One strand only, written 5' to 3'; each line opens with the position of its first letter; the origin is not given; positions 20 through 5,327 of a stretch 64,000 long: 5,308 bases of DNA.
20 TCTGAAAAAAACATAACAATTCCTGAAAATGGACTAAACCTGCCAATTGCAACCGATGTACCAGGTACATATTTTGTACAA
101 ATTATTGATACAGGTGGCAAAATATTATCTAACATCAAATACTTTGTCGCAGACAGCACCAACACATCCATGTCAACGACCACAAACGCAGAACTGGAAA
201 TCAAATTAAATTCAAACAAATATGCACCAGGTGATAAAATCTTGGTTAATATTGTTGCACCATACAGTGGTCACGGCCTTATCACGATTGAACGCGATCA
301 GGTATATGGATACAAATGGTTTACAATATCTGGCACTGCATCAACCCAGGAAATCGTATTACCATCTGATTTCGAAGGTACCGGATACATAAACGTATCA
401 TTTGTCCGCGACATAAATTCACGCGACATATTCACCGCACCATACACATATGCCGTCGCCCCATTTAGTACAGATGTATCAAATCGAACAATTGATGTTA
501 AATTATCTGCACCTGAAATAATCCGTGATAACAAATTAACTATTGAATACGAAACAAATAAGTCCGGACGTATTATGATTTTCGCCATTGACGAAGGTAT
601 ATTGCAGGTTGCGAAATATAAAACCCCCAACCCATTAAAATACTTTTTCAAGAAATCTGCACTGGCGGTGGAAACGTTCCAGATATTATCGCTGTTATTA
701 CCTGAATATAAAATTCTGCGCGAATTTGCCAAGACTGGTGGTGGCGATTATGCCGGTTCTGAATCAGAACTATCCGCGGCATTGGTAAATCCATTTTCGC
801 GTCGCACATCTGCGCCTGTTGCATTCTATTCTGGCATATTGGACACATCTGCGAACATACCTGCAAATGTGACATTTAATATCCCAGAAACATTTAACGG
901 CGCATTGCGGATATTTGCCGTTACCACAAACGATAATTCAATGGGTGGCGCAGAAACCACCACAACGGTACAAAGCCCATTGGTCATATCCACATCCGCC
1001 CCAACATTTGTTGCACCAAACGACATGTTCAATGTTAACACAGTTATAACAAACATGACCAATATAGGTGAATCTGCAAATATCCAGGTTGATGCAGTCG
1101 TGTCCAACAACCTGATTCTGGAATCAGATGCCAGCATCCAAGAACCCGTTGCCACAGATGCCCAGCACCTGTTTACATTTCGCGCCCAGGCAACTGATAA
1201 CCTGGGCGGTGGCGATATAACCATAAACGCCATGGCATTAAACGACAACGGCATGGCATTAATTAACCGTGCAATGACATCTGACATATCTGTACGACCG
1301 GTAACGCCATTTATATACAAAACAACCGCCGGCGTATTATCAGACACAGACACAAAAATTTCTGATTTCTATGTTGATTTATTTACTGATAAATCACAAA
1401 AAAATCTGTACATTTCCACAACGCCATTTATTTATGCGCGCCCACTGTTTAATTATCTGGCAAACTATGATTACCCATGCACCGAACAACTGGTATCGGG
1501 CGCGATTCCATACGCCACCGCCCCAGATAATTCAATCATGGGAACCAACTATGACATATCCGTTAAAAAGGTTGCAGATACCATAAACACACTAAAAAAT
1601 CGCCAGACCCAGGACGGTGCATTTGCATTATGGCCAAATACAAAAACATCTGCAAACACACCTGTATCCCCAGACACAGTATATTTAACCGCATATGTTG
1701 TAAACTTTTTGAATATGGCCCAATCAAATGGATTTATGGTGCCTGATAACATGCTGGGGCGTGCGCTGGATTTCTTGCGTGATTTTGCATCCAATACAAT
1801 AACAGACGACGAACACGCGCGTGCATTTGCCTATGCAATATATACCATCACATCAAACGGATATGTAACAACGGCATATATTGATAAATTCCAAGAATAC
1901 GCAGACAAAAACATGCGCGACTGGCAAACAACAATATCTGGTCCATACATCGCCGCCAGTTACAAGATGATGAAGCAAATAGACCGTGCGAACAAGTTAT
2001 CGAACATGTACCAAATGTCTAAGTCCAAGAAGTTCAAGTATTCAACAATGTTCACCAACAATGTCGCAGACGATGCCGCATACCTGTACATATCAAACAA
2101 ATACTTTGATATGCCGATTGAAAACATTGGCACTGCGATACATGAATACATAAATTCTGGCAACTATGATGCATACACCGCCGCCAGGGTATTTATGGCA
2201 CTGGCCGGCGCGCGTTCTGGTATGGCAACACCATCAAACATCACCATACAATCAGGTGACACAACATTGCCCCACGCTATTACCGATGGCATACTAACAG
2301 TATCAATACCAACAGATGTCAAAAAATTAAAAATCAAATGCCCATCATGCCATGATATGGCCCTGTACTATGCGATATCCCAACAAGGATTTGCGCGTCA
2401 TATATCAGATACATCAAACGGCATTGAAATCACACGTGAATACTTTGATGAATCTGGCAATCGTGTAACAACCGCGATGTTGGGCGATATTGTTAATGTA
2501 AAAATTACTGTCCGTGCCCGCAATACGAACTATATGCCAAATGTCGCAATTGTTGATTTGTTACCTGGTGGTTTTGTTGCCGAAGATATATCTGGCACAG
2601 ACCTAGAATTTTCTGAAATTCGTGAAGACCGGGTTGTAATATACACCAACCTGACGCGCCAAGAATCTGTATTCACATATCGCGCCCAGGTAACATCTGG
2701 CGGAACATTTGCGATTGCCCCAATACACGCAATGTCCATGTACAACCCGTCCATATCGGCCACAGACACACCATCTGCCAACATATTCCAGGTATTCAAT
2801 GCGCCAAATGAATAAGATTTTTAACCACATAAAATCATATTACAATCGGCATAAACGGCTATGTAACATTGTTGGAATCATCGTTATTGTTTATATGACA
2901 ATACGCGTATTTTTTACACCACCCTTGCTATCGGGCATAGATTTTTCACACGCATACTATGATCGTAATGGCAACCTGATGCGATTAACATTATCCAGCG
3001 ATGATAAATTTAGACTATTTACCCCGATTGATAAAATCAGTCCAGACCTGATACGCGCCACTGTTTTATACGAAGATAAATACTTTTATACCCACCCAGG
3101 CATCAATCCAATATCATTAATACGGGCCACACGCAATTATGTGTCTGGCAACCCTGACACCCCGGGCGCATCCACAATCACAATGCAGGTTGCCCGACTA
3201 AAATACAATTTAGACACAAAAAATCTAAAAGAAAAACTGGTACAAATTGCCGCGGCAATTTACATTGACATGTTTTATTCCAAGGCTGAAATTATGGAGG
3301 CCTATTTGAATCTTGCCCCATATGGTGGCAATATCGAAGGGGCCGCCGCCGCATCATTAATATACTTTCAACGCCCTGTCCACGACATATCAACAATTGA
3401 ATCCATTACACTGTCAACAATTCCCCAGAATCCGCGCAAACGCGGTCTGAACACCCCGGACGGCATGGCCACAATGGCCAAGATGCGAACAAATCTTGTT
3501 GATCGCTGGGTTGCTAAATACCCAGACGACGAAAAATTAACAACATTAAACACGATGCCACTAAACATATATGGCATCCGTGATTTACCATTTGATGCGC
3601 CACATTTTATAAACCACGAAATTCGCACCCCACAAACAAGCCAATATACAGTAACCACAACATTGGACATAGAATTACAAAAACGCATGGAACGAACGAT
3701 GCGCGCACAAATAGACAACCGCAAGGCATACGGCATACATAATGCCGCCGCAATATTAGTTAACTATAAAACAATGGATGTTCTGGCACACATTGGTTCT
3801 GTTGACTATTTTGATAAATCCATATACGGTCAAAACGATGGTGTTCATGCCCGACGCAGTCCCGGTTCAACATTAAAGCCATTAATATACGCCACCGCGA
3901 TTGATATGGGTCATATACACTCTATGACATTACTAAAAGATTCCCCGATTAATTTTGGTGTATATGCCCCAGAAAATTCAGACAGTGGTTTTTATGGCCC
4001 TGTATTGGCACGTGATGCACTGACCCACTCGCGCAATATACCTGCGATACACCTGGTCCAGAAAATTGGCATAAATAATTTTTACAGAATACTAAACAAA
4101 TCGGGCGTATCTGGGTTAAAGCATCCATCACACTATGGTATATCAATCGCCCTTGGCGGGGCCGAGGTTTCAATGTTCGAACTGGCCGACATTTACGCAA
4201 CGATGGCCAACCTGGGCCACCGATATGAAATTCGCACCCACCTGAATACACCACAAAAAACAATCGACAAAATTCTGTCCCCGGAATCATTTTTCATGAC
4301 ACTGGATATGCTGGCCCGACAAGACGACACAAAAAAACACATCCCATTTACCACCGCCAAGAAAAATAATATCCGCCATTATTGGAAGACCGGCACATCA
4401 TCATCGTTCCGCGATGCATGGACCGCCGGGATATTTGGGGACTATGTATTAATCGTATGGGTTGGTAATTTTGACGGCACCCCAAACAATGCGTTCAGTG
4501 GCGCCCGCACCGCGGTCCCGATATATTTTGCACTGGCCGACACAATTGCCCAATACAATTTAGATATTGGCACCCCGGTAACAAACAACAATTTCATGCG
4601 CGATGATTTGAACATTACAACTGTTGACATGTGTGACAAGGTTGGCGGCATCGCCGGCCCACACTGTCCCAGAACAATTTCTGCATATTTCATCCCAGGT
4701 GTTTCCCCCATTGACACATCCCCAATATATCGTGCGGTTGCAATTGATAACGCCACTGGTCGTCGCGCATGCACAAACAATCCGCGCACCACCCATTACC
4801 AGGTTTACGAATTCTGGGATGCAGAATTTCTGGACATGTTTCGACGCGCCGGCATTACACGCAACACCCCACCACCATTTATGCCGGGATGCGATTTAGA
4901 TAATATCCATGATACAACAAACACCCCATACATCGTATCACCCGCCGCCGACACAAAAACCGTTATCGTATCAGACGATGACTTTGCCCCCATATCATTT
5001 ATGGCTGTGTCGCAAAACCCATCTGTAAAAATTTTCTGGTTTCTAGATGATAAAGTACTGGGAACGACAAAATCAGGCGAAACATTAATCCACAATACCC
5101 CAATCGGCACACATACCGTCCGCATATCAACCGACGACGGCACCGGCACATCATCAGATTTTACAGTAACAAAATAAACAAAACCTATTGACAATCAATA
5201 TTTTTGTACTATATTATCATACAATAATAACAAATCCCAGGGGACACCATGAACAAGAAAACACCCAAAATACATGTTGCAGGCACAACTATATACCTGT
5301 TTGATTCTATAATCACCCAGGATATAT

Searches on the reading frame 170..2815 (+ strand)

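Call 88: search_protein_families(library=pfam, proteins=[window:170-2815:+], max_evalue=0.0001)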
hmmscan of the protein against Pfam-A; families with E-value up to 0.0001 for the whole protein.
window:170-2815:+ (881 aa): 3 families
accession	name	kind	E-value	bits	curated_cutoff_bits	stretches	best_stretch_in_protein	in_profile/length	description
PF17973.7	bMG10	-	2.2e-16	60.7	26.2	1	751-860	1-130/131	Bacterial Alpha-2-macroglobulin MG10 domain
PF07703.20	A2M_BRD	-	1.3e-11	45.4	22.7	1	9-146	1-139/140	Alpha-2-macroglobulin bait region domain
PF00207.28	A2M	-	2.3e-09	37.4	21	1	218-304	2-89/92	Alpha-2-macroglobulin family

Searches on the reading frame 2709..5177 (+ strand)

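Call 88: search_protein_families(library=pfam, proteins=[window:2709-5177:+], max_evalue=0.0001)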
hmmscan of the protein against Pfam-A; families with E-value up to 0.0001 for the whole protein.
window:2709-5177:+ (822 aa): 3 families
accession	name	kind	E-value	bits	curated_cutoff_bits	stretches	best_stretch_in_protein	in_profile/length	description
PF00912.28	Transgly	-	1.1e-40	139.3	27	1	98-249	10-161/178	Transglycosylase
PF00905.27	Transpeptidase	-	3.2e-19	69.7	22.1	1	347-568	2-246/299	Penicillin binding protein transpeptidase domain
PF06832.18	BiPBP_C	-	2.7e-06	27.6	26.8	1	735-813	7-85/90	Penicillin-Binding Protein C-terminus Family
